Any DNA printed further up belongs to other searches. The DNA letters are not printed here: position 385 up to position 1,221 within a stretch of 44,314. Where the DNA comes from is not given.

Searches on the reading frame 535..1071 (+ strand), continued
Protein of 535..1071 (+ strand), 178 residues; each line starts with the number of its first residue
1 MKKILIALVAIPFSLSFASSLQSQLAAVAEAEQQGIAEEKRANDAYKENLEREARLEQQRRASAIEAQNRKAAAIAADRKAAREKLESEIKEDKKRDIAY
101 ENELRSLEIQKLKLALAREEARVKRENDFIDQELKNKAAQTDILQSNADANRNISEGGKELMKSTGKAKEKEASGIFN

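Call 58: find_related_loci(query=A6, collection=genome_contigs, flank=6000)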
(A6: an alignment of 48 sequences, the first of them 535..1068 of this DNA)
Query A6 (178 aa) in genome_contigs; peptide patterns used: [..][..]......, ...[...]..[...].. (x = any residue, [..] = any of these).
145 stretches matched a pattern; 77 encode a relative of the query (tblastn E <= 1e-3); 77 distinct loci.
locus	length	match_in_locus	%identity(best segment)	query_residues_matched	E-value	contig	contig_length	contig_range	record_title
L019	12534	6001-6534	98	1-178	1e-107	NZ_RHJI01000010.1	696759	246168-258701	Escherichia sp. E1V33 1V33_10_consensus, whole genome shotgun sequence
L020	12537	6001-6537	62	1-178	6e-55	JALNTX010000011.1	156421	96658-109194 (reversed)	Enterobacteriaceae bacterium G50 contig00011, whole genome shotgun sequence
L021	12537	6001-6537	62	1-178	6e-54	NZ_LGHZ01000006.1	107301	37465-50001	Kluyvera genomosp. 1 strain L2 contig6, whole genome shotgun sequence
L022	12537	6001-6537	61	1-178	2e-53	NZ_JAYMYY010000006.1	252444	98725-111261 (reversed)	Pseudocitrobacter cyperus strain Cyp38S 38S_assembly_contig_6, whole genome shotgun sequence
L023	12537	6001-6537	62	1-178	4e-53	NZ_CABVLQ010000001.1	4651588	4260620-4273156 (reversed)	Escherichia ruysiae isolate Human faeces, whole genome shotgun sequence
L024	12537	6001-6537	63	1-178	2e-52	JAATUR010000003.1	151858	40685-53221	Escherichia coli strain SCPM-O-B-8794 3length=151858, whole genome shotgun sequence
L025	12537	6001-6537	62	1-178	1e-51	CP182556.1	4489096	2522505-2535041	Shigella flexneri strain SFBU1023 chromosome, complete genome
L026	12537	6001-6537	62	1-178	1e-51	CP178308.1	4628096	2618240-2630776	Escherichia coli strain ECDA1023 chromosome, complete genome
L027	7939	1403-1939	61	1-178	5e-51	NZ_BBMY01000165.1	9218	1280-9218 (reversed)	Escherichia albertii NBRC 107761 = DSM 17582 strain NBRC 107761, whole genome shotgun sequence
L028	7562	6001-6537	58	1-178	3e-51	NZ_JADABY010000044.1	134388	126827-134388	Citrobacter sp. Res13-Sevr-PEB04-36 seq_tig44, whole genome shotgun sequence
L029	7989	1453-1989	63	1-178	4e-51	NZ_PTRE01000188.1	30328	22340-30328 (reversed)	Escherichia sp. MOD1-EC7003 MOD1-EC7003_189_length_30328_cov_114, whole genome shotgun sequence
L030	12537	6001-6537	60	1-178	4e-50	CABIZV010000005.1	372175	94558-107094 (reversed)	Enterobacteriaceae bacterium isolate MGYG-HGUT-00110 genome assembly, contig: .20298_3_19.5, whole genome shotgun sequen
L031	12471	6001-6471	64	22-178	2e-49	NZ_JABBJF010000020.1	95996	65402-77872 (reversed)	Kluyvera sichuanensis strain 090646 contig00020, whole genome shotgun sequence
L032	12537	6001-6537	64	1-178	3e-49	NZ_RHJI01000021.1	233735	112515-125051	Escherichia sp. E1V33 1V33_21_consensus, whole genome shotgun sequence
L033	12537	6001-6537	61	1-178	6e-48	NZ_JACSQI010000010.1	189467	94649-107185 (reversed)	Escherichia whittamii strain Sa2BVA5 NODE_10_length_189467_cov_8.267575, whole genome shotgun sequence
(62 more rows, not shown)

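Call 77: search_protein_representatives(alignment_id=A6)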
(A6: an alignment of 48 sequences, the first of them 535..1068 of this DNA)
Query: 48 sequences, 179 profile positions. Proteins with E-value up to 0.001 (for the whole library): 293; up to 1e-10: 221; up to 1e-30: 65. The best 150 are listed.
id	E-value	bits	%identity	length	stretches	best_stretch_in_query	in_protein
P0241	7.6e-70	250.7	-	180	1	2-179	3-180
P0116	1.0e-54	201.5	-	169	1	72-179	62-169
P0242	1.6e-53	197.6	-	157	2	67-179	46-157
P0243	1.1e-51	191.6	-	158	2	81-179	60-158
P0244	2.7e-51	190.3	-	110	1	79-179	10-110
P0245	7.9e-51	188.8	-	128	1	86-179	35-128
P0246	7.9e-49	182.3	-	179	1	1-179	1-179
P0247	6.5e-48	179.3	-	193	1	1-179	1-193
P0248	1.0e-47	178.6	-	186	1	1-178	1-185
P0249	1.6e-45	171.5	-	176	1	1-179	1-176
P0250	2.0e-45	171.2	-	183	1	1-178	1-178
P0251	7.9e-45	169.2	-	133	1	72-178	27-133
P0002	8.2e-45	169.2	-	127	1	34-160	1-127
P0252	7.1e-44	166.1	-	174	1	1-116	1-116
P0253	2.2e-42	161.2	-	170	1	3-179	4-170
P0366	3.0e-23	98.9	-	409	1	48-179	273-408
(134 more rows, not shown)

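Call 78: search_protein_families(library=pfam, proteins=[P0366], max_evalue=0.01)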
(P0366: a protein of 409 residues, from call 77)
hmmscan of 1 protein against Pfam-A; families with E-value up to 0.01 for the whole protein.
P0366 (409 aa): 1 family
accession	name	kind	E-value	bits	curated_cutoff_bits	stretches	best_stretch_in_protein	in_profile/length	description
PF17358.7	DUF5384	-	4.8e-29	101.8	25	1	272-407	13-145/145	Family of unknown function (DUF5384)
